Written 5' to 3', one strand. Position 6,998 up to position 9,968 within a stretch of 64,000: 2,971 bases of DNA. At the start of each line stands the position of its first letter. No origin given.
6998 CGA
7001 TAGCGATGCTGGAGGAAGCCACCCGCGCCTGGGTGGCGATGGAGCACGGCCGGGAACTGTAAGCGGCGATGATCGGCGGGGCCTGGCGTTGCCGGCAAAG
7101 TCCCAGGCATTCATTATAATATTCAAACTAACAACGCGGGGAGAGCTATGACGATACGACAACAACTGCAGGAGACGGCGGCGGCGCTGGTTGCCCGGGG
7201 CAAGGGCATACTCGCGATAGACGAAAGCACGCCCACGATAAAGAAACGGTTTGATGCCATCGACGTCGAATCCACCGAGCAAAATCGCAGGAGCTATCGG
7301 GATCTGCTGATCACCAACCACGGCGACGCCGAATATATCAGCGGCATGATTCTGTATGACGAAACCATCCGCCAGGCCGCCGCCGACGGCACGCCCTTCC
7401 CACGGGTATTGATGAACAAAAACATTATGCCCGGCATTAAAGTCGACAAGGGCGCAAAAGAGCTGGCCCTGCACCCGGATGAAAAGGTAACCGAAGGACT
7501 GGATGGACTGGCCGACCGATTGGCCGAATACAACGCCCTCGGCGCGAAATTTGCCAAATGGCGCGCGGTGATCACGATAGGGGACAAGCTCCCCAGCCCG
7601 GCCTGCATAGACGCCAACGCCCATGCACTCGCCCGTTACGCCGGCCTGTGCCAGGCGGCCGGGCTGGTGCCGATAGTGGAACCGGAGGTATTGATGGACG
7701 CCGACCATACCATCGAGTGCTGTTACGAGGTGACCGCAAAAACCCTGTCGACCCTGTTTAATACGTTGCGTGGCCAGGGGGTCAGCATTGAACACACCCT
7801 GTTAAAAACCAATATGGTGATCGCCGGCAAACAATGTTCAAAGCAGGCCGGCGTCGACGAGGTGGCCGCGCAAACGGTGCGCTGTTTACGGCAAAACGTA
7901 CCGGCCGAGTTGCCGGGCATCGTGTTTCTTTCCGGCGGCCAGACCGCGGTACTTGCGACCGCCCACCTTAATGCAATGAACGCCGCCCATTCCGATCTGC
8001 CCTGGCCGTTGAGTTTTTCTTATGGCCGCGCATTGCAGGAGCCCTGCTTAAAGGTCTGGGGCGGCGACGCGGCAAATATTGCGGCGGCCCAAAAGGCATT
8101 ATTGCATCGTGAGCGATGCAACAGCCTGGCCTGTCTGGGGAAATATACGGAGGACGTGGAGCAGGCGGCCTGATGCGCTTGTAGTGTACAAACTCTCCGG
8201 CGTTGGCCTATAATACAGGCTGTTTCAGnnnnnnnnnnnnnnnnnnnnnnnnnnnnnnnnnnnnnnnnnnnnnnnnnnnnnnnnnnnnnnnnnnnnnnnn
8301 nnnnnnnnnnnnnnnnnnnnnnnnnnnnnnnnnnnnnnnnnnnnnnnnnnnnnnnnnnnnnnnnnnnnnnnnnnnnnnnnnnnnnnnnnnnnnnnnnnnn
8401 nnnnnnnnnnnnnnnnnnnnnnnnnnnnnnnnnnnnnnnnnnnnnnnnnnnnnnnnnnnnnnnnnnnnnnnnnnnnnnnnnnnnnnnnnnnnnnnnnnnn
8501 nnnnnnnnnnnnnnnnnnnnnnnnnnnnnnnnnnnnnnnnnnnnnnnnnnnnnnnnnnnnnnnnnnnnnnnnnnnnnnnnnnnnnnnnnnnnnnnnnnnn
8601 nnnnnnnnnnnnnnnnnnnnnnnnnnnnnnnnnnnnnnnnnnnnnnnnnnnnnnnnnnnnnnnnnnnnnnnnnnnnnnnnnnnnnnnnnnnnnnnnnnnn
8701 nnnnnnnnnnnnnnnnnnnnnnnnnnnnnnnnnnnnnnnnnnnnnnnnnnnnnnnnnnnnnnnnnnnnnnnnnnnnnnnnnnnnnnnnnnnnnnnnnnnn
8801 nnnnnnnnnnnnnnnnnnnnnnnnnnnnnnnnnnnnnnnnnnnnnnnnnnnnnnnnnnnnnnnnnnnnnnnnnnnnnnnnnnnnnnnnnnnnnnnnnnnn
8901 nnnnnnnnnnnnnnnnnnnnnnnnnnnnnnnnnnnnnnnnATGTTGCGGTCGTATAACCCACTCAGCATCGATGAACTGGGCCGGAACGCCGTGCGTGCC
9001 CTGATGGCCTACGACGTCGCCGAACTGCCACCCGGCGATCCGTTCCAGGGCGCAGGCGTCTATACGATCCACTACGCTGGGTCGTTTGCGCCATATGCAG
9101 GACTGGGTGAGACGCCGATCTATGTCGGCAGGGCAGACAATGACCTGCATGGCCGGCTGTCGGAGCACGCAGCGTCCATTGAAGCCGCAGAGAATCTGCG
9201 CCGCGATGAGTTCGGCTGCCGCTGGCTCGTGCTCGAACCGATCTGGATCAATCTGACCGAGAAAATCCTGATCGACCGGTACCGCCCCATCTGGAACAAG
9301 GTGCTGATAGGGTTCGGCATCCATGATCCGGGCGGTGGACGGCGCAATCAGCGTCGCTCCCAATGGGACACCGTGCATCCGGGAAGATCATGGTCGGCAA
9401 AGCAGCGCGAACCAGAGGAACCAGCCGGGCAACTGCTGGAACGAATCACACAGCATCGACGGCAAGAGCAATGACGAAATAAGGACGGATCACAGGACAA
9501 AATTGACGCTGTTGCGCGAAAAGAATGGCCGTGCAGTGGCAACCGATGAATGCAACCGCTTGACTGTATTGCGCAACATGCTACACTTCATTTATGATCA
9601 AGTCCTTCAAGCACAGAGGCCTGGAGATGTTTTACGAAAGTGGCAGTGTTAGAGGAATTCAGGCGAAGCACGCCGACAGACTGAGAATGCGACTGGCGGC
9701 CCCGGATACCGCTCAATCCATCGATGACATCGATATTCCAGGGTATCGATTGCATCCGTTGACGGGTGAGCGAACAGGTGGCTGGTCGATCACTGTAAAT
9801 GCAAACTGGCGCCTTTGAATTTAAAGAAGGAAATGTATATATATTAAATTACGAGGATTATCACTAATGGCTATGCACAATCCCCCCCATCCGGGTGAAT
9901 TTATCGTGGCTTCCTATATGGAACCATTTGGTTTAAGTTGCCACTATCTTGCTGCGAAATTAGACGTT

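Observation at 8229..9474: Compact R-M-like pair: small amino-MTase (DPPH) plus a GIY-YIG nuclease, inserted right after fba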

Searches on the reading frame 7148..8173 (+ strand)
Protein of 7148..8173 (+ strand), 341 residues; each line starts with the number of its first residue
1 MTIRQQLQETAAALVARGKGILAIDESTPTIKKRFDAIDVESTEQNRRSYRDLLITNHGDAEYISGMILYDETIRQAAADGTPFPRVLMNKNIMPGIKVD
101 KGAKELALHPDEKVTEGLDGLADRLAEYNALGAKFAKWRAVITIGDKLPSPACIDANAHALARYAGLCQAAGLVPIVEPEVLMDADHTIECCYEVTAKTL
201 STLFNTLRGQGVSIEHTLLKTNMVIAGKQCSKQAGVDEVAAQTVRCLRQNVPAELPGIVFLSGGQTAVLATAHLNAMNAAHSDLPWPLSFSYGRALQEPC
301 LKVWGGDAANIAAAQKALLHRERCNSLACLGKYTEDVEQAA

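Call 4: search_protein_families(library=pfam, proteins=[window:7148-8173:+], max_evalue=1)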
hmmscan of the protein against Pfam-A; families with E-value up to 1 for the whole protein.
window:7148-8173:+ (341 aa): 1 family
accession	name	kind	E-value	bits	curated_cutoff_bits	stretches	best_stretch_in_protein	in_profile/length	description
PF00274.25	Glycolytic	-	3.3e-133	444.2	22.2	1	7-340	2-336/349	Fructose-bisphosphate aldolase class-I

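Call 70: find_homologous_proteins(query=window:7148-8173:+, max_evalue=1e-50)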
Query window:7148-8173:+ (341 aa): 8000 proteins with E <= 1e-50 among 8000 candidates; the best 120 are listed.
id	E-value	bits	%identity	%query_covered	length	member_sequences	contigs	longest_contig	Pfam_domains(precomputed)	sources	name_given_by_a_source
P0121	9.9e-225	763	100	100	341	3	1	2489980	PF00274.26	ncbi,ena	-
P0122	1.1e-173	595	78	99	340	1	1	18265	PF00274.26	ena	-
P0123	3.8e-173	593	78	99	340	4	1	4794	PF00274.26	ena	-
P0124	8.2e-173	592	77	99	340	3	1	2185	PF00274.26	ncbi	-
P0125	3.2e-172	590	77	99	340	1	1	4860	PF00274.26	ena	-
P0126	4.0e-172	590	77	99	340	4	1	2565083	PF00274.26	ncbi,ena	-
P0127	1.5e-171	588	77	99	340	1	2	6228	PF00274.26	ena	-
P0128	3.5e-171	587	77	99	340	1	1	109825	PF00274.26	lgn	-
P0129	1.7e-169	581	76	99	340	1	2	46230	PF00274.26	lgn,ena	-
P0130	2.9e-169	580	76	99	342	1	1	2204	PF00274.26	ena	-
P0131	4.4e-169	580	76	99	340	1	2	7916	PF00274.26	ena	-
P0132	5.5e-169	580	76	98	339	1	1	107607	PF00274.26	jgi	jgi:fructose-bisphosphate aldolase, class I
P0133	1.1e-168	579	76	98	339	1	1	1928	PF00274.26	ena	-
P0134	1.2e-168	578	76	98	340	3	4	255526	PF00274.26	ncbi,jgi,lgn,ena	-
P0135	1.4e-168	578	75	99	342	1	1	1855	PF00274.26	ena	-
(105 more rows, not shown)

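Call 71: find_encoding_contigs(protein=P0126, flank=7000, max_places=2)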
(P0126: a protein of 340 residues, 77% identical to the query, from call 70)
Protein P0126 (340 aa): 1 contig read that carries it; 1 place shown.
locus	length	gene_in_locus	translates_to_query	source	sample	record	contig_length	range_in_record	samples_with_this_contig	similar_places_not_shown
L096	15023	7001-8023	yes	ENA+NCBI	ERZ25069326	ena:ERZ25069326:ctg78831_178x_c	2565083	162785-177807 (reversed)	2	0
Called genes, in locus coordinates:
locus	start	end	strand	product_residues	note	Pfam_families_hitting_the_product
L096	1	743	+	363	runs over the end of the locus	PF00730:HhH-GPD, PF00633:HHH, PF14815:NUDIX_4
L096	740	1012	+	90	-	PF04362:Iron_traffic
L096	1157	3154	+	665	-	PF00456:Transketolase_N, PF02779:Transket_pyr, PF22613:Transketolase_C_1, PF02780:Transketolase_C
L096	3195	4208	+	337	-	PF00044:Gp_dh_N, PF02800:Gp_dh_C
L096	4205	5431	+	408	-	PF00162:PGK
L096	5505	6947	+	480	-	PF00224:PK, PF02887:PK_C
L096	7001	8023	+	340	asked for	PF00274:Glycolytic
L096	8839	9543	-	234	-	PF00520:Ion_trans, PF07885:Ion_trans_2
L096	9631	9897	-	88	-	-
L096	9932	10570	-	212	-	PF13175:AAA_15, PF13476:AAA_23 (weak)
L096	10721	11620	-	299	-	PF02086:MethyltransfD12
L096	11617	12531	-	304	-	PF09233:Endonuc-EcoRV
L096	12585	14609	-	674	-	PF04851:ResIII, PF17757:UvrB_inter, PF27431:UvrB_3rd, PF00271:Helicase_C, PF12344:UvrB, PF02151:UVR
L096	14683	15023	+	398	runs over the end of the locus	PF00155:Aminotran_1_2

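Call 72: find_encoding_contigs(protein=P0122, flank=7000, max_places=2)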
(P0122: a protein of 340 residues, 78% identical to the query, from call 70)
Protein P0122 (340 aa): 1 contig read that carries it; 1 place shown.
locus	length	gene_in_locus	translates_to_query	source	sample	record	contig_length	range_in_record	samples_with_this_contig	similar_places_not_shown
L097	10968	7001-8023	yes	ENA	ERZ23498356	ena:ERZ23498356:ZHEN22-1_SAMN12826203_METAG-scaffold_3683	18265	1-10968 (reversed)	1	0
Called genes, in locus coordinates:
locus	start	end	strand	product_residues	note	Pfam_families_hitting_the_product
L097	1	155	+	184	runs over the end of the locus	PF00578:AhpC-TSA, PF08534:Redoxin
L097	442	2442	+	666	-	PF00456:Transketolase_N, PF02779:Transket_pyr, PF02780:Transketolase_C, PF22613:Transketolase_C_1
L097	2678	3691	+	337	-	PF00044:Gp_dh_N, PF02800:Gp_dh_C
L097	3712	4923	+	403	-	PF00162:PGK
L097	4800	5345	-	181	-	-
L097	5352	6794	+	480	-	PF00224:PK, PF02887:PK_C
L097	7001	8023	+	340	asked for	PF00274:Glycolytic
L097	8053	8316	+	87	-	-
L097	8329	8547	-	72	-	-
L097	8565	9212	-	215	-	PF00484:Pro_CA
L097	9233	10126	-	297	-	PF01259:SAICAR_synt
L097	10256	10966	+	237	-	?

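Call 73: find_encoding_contigs(protein=P0128, flank=7000, max_places=2)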
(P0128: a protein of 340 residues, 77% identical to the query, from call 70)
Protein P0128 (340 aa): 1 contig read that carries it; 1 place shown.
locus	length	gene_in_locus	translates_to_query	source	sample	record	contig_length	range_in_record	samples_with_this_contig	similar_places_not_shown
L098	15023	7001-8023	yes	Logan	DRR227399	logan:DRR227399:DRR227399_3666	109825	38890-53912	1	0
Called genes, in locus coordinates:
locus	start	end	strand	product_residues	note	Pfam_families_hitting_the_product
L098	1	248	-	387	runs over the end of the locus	PF00438:S-AdoMet_synt_N, PF02772:S-AdoMet_synt_M, PF02773:S-AdoMet_synt_C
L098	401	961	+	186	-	PF00578:AhpC-TSA, PF08534:Redoxin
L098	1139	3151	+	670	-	PF00456:Transketolase_N, PF02779:Transket_pyr, PF02780:Transketolase_C, PF22613:Transketolase_C_1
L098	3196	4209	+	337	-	PF00044:Gp_dh_N, PF02800:Gp_dh_C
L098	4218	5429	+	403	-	PF00162:PGK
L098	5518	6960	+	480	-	PF00224:PK, PF02887:PK_C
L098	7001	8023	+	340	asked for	PF00274:Glycolytic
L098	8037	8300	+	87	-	-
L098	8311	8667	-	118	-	-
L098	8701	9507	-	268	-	PF00218:IGPS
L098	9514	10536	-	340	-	PF02885:Glycos_trans_3N, PF00591:Glycos_transf_3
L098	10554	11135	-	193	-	PF00117:GATase, PF07722:Peptidase_C26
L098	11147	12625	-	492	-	PF04715:, PF00425:Chorismate_bind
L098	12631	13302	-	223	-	PF00702:Hydrolase, PF12710:HAD (weak), PF13419:HAD_2, PF13242:Hydrolase_like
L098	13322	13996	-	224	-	PF00834:Ribul_P_3_epim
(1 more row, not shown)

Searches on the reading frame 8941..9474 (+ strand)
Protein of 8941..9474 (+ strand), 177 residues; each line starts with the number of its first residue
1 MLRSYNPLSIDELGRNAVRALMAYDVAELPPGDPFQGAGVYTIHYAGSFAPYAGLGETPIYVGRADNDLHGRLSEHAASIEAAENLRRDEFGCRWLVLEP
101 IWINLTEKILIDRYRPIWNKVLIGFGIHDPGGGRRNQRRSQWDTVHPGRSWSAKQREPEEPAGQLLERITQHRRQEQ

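Call 4: search_protein_families(library=pfam, proteins=[window:8941-9474:+], max_evalue=1)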
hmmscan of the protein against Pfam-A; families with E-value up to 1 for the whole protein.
window:8941-9474:+ (177 aa): 2 families
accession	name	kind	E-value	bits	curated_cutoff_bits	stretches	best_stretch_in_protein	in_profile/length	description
PF09517.16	RE_Eco29kI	-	4.9e-44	150.5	30.8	1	34-172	2-163/164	Eco29kI restriction endonuclease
PF01541.30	GIY-YIG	-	0.0017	19.1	22.6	1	60-116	15-74/78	GIY-YIG catalytic domain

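Call 5: search_protein_families(library=ncbifam, proteins=[window:8941-9474:+], max_evalue=1)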
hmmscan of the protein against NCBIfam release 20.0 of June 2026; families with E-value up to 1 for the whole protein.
window:8941-9474:+ (177 aa): 0 families

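Call 6: search_protein_families(library=padloc, proteins=[window:8941-9474:+], max_evalue=1)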
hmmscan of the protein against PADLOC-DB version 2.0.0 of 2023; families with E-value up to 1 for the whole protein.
window:8941-9474:+ (177 aa): 2 families
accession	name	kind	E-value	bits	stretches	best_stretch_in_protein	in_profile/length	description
PDLC03452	REase_II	-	1.5e-35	121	2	66-168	92-194/216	Type II restriction enzyme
PDLC03468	REase_II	-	6.9e-32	108.7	2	64-173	96-208/214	Type II restriction enzyme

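Call 7: search_solved_structures(query=window:8941-9474:+, max_evalue=10, show_alignments=3)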
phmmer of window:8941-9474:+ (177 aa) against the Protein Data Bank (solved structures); distinct sequences matched with E-value up to 10: 3.
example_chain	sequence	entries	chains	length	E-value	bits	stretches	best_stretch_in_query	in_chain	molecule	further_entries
3mx1_A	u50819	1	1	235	3.6e-29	105.2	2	61-171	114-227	Eco29kIR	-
3mx4_A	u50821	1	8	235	3.7e-29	105.2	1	9-171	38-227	Eco29kIR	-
3nic_A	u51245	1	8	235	5.3e-29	104.6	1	9-171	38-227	Eco29kIR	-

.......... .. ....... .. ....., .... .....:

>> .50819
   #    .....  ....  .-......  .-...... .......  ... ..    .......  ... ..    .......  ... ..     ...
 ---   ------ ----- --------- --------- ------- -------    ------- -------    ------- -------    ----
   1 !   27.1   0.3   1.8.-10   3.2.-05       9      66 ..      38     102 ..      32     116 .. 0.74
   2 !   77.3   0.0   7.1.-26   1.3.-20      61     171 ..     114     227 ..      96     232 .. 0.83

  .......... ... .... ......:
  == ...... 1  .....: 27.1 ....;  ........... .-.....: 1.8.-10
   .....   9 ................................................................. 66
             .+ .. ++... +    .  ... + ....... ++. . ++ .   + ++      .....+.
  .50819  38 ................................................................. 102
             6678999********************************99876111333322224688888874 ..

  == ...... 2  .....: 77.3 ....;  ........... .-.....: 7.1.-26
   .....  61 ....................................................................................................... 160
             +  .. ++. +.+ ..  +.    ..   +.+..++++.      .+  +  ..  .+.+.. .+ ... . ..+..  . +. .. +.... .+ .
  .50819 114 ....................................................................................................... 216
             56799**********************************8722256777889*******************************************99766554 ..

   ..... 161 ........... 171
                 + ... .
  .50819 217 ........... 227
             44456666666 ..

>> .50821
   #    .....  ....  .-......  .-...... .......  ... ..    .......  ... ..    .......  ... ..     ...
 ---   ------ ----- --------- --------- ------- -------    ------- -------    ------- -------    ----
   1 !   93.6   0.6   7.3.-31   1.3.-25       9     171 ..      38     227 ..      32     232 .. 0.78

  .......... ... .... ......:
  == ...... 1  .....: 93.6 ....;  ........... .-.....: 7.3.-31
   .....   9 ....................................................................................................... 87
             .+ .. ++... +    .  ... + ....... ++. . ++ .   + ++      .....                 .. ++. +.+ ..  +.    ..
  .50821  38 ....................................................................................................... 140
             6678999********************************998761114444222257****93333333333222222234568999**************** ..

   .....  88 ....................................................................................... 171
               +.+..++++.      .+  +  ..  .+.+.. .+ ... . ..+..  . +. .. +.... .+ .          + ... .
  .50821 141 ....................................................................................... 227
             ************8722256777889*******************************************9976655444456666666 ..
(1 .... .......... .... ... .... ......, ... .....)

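Call 10: find_encoding_contigs(protein=window:8941-9474:+, flank=6000, max_places=6)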
Protein window:8941-9474:+ (177 aa): 1 contig read that carries it; 1 place shown.
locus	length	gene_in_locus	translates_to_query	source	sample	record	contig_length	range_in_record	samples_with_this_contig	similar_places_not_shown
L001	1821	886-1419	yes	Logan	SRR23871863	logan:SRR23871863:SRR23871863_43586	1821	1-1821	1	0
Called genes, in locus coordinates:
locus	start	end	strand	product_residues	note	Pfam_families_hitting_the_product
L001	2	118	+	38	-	?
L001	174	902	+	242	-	-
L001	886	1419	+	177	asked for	PF09517:RE_Eco29kI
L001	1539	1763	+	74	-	PF05015:HigB-like_toxin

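Call 83: list_cluster_members(proteins=[window:8941-9474:+, window:8229-8957:+, P0121, P0014, P0033])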
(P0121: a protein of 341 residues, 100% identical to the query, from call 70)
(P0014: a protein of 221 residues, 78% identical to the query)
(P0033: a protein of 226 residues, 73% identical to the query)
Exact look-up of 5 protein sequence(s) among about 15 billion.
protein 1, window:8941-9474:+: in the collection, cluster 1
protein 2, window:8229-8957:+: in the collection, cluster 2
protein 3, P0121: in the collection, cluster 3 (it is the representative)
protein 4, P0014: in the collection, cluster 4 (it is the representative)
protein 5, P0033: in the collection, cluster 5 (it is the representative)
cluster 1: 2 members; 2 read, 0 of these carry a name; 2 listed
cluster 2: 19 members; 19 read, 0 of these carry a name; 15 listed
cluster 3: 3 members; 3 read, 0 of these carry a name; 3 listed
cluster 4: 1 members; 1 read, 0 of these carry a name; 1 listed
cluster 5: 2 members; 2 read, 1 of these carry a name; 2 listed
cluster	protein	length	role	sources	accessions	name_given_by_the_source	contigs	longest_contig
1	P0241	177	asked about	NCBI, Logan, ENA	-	-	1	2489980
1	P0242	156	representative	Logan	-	-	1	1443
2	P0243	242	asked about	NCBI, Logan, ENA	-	-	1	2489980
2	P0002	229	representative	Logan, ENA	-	-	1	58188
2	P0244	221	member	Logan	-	-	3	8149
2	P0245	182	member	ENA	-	-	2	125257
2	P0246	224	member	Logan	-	-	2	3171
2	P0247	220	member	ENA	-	-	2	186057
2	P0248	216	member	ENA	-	-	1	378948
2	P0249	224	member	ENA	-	-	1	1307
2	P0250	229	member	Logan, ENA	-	-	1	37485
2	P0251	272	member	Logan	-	-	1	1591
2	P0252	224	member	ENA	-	-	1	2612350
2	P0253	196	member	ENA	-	-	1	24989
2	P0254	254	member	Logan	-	-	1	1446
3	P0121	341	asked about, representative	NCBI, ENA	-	-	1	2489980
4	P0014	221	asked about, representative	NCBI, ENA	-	-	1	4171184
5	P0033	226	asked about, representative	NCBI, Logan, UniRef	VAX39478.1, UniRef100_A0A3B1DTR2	hypothetical protein MNBD_PLANCTO03-1314 [hydrothermal vent metagenome] | DNA methylase N-4/N-6 domain-containing protein n=1 Tax=hydrothermal vent metagenome ...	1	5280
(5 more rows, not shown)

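Call 84: find_related_loci(query=A6, collection=metagenome_contigs, flank=3500)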
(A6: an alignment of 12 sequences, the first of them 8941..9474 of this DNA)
Query A6 (177 aa) in metagenome_contigs; peptide patterns used: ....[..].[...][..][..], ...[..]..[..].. (x = any residue, [..] = any of these).
232 stretches matched a pattern; 6 encode a relative of the query (tblastn E <= 1e-3); 6 distinct loci.
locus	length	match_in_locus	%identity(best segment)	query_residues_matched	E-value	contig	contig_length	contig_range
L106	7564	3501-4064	54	2-173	4e-64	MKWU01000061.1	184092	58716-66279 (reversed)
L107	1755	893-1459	52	2-173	5e-66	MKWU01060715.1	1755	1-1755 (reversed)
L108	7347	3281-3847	58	1-175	2e-63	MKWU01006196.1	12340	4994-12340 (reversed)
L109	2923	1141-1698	53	2-173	3e-63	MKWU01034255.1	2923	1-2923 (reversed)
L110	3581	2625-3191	53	2-174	4e-59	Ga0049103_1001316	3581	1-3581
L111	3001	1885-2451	53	2-174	3e-59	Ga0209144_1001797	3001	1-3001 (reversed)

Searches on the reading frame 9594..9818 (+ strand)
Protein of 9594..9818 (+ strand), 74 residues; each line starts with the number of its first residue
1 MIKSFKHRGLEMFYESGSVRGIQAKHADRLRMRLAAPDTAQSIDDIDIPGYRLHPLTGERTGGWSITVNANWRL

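Call 4: search_protein_families(library=pfam, proteins=[window:9594-9818:+], max_evalue=1)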
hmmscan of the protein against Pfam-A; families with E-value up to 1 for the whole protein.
window:9594-9818:+ (74 aa): 1 family
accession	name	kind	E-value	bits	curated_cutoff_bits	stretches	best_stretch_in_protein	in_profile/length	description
PF05015.19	HigB-like_toxin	-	1.5e-16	61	27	1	3-74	1-74/91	RelE-like toxin of type II toxin-antitoxin system HigB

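Call 5: search_protein_families(library=ncbifam, proteins=[window:9594-9818:+], max_evalue=1)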
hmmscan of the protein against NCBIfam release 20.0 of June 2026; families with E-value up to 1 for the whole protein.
window:9594-9818:+ (74 aa): 1 family
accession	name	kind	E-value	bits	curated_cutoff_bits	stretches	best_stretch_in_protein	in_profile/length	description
TIGR02385.1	RelE_StbE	subfamily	0.18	12.3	27.9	1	46-74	38-66/88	type II toxin-antitoxin system mRNA interferase toxin, RelE/StbE family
